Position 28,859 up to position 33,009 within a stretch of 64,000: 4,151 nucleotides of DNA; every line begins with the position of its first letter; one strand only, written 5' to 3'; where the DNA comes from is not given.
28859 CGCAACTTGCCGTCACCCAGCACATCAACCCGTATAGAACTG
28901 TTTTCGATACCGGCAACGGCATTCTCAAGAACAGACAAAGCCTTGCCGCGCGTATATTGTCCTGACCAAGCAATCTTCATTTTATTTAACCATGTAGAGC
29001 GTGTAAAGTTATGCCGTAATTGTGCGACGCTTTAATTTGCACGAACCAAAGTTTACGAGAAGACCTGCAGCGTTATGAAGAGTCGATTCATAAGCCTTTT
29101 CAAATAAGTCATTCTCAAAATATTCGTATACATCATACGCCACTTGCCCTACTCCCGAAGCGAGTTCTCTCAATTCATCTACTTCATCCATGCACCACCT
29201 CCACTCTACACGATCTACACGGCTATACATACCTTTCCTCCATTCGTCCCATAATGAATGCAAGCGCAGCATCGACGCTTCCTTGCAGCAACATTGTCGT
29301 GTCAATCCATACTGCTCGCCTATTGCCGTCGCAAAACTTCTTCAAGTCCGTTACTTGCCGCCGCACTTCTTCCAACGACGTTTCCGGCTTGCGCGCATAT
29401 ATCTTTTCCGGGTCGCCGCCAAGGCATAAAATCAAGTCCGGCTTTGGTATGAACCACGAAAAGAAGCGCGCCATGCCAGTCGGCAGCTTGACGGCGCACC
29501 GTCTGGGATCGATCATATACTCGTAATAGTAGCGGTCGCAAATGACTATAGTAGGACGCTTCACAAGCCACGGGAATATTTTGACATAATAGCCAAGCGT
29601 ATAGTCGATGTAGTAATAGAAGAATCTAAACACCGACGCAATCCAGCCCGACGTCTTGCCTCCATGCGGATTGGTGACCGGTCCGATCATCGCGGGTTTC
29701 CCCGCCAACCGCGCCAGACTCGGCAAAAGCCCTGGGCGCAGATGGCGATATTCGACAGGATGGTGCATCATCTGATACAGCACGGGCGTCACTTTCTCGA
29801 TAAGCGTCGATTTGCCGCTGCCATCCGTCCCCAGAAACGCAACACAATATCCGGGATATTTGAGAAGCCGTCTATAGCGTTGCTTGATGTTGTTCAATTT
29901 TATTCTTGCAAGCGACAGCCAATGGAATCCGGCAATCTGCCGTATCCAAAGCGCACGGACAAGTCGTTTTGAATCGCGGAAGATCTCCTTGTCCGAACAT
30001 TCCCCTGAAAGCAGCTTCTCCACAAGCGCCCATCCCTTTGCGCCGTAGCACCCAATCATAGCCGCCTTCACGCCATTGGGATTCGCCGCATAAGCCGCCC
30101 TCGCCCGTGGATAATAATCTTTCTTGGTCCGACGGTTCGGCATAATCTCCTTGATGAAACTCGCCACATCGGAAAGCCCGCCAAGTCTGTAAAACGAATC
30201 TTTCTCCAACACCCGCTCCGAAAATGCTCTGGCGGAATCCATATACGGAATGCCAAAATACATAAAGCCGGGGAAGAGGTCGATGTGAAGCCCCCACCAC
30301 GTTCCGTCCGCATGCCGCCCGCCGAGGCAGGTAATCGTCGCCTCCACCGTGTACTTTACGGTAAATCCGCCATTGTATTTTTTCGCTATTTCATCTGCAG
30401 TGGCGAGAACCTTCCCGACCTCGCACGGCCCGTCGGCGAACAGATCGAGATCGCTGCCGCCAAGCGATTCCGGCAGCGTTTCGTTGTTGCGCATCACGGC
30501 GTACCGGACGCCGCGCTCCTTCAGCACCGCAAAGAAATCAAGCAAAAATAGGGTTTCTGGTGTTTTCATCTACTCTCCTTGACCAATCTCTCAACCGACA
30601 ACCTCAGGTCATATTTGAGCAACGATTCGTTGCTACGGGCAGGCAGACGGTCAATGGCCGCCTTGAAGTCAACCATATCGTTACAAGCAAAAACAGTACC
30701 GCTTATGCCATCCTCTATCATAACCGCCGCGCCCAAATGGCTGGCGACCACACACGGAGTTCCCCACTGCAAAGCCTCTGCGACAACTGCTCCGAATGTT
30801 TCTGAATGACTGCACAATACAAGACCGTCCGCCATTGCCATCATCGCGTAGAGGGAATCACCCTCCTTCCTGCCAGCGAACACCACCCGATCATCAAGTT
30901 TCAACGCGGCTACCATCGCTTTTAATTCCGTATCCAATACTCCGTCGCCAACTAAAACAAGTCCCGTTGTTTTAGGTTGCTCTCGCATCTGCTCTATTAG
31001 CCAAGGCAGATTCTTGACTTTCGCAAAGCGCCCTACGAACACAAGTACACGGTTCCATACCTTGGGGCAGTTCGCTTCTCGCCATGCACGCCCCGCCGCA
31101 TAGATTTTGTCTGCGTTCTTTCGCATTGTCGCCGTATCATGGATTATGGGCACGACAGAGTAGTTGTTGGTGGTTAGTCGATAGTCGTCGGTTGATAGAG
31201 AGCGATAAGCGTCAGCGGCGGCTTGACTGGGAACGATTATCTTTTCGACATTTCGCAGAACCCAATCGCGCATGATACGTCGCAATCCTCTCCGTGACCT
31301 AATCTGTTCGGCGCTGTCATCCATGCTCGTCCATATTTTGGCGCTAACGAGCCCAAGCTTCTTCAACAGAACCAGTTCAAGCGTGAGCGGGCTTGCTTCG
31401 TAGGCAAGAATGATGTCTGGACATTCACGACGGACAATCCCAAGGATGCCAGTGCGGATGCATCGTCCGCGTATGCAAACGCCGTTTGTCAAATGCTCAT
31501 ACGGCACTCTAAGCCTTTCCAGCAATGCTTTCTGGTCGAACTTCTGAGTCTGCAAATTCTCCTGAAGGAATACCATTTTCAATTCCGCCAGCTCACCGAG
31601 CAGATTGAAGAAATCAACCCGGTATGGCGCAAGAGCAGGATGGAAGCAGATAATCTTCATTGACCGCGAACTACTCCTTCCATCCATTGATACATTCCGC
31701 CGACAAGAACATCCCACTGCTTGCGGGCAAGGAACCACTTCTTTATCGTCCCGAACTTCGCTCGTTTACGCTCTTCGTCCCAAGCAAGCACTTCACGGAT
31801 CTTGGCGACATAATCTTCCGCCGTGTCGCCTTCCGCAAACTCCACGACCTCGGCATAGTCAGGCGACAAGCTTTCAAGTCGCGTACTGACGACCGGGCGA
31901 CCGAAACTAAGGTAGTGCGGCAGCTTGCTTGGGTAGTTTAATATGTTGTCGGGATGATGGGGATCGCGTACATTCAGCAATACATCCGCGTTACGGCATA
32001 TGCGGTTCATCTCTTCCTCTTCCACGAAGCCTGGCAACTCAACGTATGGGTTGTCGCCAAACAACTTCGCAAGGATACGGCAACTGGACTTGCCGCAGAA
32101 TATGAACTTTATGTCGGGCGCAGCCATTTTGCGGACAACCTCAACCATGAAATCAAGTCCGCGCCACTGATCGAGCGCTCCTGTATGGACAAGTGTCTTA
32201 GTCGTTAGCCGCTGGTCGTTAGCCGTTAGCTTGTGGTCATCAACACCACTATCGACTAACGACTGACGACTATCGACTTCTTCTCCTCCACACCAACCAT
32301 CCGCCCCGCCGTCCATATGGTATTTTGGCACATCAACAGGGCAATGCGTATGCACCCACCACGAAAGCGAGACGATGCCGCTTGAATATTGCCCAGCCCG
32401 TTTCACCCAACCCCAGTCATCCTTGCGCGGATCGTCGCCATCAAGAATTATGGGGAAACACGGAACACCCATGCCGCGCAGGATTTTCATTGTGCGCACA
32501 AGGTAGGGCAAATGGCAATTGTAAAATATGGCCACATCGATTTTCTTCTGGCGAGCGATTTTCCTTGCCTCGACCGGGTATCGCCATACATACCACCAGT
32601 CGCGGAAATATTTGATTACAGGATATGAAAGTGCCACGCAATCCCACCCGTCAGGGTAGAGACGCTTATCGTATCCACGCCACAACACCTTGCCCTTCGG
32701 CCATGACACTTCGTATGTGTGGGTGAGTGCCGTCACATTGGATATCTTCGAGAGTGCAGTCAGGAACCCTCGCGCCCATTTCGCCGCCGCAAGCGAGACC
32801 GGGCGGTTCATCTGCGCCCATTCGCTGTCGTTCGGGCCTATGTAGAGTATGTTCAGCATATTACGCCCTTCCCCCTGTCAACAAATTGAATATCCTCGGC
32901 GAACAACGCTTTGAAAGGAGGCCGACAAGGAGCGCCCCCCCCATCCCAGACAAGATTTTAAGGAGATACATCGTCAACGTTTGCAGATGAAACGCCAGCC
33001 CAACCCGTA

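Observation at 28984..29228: Second, decayed copy of the cassette: same termini, GxxExxY gene with an internal deletion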

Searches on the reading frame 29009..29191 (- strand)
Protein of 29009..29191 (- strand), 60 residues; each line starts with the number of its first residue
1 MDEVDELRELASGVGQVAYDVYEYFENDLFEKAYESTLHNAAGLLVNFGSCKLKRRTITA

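Call 10: search_protein_families(library=pfam, proteins=[window:29009-29191:-], max_evalue=0.01)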
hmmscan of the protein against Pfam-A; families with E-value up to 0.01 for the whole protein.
window:29009-29191:- (60 aa): 0 families

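Call 11: search_protein_families(library=ncbifam, proteins=[window:29009-29191:-], max_evalue=1)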
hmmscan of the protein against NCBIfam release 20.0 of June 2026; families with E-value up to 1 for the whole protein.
window:29009-29191:- (60 aa): 1 family
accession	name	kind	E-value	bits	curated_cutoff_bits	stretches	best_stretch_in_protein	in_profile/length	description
TIGR04256.1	GxxExxY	subfamily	0.013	15.9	35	0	11-39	3-31/116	GxxExxY protein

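Call 29: find_homologous_proteins(query=window:29012-29191:-, max_evalue=0.001)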
Query seq(60 aa) (60 aa): 1 proteins with E <= 0.001 among 1 candidates.
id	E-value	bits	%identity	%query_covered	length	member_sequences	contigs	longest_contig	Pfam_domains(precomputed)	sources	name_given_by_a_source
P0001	1.7e-31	124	100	100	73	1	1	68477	-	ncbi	-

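Call 30: find_encoding_contigs(protein=P0001, flank=10000, max_places=5)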
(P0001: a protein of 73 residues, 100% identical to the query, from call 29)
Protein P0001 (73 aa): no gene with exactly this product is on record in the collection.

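Call 33: find_encoding_contigs(protein=P0009, flank=5000, max_places=5)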
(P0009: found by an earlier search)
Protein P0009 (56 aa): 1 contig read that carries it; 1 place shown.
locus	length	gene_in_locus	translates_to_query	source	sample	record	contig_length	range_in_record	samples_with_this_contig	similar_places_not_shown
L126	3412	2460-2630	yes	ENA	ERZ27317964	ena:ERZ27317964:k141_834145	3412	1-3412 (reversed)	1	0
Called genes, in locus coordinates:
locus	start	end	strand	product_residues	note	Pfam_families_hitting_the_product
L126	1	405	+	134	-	?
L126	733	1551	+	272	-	PF01531:Glyco_transf_11 (weak)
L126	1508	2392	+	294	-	PF01636:APH (faint)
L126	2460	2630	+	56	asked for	PF13366:PDDEXK_3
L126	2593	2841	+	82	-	PF13366:PDDEXK_3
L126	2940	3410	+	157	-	?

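Call 34: find_encoding_contigs(protein=P0004, flank=5000, max_places=5)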
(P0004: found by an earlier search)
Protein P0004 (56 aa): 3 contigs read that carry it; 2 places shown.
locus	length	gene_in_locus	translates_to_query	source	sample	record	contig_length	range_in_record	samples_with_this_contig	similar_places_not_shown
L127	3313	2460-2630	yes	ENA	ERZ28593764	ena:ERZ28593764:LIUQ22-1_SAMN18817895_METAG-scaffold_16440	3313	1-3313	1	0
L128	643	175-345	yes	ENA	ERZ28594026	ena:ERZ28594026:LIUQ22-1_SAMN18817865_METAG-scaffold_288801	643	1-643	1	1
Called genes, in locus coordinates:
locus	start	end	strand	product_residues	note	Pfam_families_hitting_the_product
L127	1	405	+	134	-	?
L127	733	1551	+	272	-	PF01531:Glyco_transf_11 (weak)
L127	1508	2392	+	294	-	PF01636:APH (faint)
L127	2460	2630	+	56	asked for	PF13366:PDDEXK_3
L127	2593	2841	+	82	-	PF13366:PDDEXK_3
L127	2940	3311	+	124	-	?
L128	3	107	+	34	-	?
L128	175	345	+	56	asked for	PF13366:PDDEXK_3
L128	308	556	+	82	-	PF13366:PDDEXK_3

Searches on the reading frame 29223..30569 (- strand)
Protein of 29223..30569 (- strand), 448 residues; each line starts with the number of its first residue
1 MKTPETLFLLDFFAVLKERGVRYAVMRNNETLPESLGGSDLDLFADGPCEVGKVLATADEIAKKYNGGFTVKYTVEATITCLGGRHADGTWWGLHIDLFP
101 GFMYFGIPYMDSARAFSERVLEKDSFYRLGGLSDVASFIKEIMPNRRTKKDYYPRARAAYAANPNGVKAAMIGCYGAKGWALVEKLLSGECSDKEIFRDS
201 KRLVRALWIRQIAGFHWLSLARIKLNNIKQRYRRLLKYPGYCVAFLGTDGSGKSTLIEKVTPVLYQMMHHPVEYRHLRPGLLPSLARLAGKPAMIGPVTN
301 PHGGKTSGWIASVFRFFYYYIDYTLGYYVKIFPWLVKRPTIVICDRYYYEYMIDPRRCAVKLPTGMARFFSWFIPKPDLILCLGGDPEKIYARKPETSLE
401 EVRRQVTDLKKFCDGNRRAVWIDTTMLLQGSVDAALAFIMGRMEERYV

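Call 10: search_protein_families(library=pfam, proteins=[window:29223-30569:-], max_evalue=0.01)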
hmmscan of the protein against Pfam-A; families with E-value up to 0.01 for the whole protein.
window:29223-30569:- (448 aa): 1 family
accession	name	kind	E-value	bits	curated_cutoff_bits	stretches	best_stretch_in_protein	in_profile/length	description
PF02223.23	Thymidylate_kin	-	6.1e-05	23.2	27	0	336-413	77-156/185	Thymidylate kinase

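Call 22: find_encoding_contigs(protein=window:29223-30569:-, flank=8000, max_places=8)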
Protein window:29223-30569:- (448 aa): no gene with exactly this product is on record in the collection.

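Call 77: find_homologous_proteins(query=window:29223-30569:-, max_evalue=1e-20)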
Query window:29223-30569:- (448 aa): 490 proteins with E <= 1e-20 among 8000 candidates; the best 120 are listed.
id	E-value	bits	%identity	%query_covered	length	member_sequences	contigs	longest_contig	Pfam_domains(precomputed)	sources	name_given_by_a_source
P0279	0.0e+0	1054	100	100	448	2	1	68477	-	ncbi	-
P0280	2.1e-273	925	87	100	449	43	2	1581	-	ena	-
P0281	4.5e-265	898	84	100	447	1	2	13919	-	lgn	-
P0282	1.1e-262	890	84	100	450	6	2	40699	-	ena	-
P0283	3.7e-258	875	84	100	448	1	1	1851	PF02223.24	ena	-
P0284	4.7e-244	829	78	100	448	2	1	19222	-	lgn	-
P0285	5.7e-244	828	79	100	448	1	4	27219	-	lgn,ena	-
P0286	6.0e-243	825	77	99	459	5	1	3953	-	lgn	-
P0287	4.5e-240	815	78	100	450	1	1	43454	-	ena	-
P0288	1.3e-236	804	76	100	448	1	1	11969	-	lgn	-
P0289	1.8e-236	804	77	100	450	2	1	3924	-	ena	-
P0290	1.5e-230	784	74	100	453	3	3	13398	PF02223.24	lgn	-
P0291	4.2e-221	753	72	100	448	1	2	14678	-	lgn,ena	-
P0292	6.6e-221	752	72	100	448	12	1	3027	PF02223.24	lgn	-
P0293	6.4e-220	749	72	100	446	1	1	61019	-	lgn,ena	-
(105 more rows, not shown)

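Call 78: find_encoding_contigs(protein=P0282, flank=3000, max_places=4)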
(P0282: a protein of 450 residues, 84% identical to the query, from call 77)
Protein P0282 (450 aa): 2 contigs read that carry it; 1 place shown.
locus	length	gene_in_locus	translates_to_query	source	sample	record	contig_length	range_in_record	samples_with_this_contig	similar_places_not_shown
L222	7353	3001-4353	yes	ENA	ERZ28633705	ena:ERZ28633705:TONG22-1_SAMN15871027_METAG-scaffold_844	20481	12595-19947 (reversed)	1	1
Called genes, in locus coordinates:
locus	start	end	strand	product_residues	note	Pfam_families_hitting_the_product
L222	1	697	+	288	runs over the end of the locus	PF00535:Glycos_transf_2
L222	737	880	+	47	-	-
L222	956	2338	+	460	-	PF13175:AAA_15, PF13304:AAA_21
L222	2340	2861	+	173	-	-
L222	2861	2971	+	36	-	-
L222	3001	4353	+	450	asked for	-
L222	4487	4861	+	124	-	PF13366:PDDEXK_3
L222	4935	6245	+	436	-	PF20706:GT4-conflict, PF13692:Glyco_trans_1_4, PF00534:Glycos_transf_1, PF13524:Glyco_trans_1_2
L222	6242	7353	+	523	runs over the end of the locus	PF01757:Acyl_transf_3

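Call 79: find_encoding_contigs(protein=P0281, flank=3000, max_places=4)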
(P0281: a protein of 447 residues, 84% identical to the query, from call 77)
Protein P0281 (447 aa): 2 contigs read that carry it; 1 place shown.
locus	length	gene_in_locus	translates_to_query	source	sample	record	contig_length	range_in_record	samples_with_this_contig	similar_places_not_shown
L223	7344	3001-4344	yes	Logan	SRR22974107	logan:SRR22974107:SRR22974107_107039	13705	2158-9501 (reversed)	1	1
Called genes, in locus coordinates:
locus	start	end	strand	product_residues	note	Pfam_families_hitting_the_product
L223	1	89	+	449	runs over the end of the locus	-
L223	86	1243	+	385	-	PF13439:Glyco_transf_4, PF13579:Glyco_trans_4_4, PF20706:GT4-conflict (weak), PF00534:Glycos_transf_1, PF13692:Glyco_trans_1_4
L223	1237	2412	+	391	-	PF00534:Glycos_transf_1 (faint), PF13692:Glyco_trans_1_4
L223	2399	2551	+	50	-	-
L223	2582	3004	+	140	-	-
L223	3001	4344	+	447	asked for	-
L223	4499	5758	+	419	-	PF00534:Glycos_transf_1, PF13692:Glyco_trans_1_4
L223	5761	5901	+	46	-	-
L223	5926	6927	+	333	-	PF02661:Fic, PF01022:HTH_5 (weak), PF13412:HTH_24 (weak)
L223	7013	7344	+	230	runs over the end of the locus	PF00534:Glycos_transf_1, PF13692:Glyco_trans_1_4, PF20706:GT4-conflict (weak)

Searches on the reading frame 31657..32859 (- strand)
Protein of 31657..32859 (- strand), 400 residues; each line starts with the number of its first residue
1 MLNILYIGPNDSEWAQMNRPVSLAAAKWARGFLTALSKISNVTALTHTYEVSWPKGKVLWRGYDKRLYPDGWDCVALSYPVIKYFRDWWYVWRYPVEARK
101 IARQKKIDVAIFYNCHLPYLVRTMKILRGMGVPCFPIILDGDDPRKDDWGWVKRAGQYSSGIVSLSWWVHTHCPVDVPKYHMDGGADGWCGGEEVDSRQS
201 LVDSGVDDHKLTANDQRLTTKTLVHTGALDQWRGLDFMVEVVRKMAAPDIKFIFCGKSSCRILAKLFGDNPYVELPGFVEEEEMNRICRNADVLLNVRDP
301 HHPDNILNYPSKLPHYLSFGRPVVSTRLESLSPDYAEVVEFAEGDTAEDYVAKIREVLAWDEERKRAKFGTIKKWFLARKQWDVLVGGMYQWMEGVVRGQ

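Call 10: search_protein_families(library=pfam, proteins=[window:31657-32859:-], max_evalue=0.01)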
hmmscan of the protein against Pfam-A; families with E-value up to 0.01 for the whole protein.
window:31657-32859:- (400 aa): 3 families
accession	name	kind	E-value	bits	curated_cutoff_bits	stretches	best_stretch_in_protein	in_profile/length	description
PF13692.12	Glyco_trans_1_4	-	2.7e-10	41.1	27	1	221-358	2-140/142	Glycosyl transferases group 1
PF00534.26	Glycos_transf_1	-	1.4e-05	25.1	26.4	1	218-368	13-166/172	Glycosyl transferases group 1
PF13524.12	Glyco_trans_1_2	-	8.2e-05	23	25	1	238-366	5-120/144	Glycosyl transferase-like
